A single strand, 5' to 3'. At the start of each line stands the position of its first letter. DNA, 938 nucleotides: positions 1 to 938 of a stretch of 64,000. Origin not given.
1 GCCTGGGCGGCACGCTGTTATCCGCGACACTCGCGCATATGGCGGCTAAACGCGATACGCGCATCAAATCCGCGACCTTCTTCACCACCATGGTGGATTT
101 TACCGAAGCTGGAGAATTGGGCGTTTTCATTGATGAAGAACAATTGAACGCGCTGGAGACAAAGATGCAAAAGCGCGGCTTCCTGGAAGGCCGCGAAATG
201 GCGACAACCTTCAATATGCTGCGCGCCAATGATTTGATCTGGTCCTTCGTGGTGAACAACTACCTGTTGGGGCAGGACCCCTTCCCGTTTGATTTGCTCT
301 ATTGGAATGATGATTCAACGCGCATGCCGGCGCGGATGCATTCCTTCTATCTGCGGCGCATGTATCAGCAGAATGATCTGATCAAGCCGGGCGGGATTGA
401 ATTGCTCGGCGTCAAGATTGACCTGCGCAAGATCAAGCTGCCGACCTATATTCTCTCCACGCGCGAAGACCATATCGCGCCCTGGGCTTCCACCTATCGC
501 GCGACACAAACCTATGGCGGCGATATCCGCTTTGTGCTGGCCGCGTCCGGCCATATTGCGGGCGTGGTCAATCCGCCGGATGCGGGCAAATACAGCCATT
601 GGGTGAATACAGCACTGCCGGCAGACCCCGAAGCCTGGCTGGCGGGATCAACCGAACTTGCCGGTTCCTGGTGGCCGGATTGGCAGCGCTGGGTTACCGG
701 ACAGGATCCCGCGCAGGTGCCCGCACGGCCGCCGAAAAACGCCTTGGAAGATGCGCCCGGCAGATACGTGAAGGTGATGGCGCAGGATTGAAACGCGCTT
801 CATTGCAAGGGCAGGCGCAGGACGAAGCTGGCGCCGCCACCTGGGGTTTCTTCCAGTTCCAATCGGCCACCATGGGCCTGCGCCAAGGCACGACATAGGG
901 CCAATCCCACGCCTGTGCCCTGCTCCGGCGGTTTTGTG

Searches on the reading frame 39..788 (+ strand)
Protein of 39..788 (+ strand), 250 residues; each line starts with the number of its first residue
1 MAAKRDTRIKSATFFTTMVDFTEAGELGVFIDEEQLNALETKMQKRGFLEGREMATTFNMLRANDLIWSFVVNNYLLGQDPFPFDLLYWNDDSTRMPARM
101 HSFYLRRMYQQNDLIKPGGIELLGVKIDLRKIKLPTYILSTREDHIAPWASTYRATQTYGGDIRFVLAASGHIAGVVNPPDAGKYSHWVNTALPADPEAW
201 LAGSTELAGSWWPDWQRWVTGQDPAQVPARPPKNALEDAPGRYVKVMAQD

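Call 51: search_protein_families(library=pfam, alignment_id=A3, max_evalue=0.00001)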
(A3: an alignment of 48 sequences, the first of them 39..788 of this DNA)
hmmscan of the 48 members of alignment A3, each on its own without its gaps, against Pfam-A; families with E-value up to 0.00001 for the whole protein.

A. member 1, window:39-788:+ (250 aa): 1 family
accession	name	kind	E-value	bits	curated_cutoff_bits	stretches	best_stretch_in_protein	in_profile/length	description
PF00561.26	Abhydrolase_1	-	2.9e-08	34.1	25.8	1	1-178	86-244/245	alpha/beta hydrolase fold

B. families by the number of members that match (of 48 scanned): 69 families (the first 25 are shown)
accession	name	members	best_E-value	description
PF13561.12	adh_short_C2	2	2.4e-51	Enoyl-(Acyl carrier protein) reductase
PF02653.21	BPD_transp_2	2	9.2e-45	Branched-chain amino acid transport system / permease component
PF00106.31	adh_short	2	4.6e-41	short chain dehydrogenase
PF02824.27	TGS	2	7.7e-25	TGS domain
PF00441.29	Acyl-CoA_dh_1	2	2.1e-24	Acyl-CoA dehydrogenase, C-terminal domain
PF01926.29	MMR_HSR1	2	6.7e-24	50S ribosome-binding GTPase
PF02771.21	Acyl-CoA_dh_N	2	3.8e-16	Acyl-CoA dehydrogenase, N-terminal domain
PF02421.24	FeoB_N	2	2.8e-13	Ferrous iron transport protein B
PF08659.16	KR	2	3.3e-10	KR domain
PF03193.22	RsgA_GTPase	2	5.2e-10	RsgA GTPase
PF00350.29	Dynamin_N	2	1.8e-09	Dynamin family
PF00285.26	Citrate_synt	1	2.3e-142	Citrate synthase, C-terminal domain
PF03441.19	FAD_binding_7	1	2.5e-89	FAD binding domain of DNA photolyase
PF04244.19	DPRP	1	1e-86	Deoxyribodipyrimidine photo-lyase-related protein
PF01425.27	Amidase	1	1.6e-81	Amidase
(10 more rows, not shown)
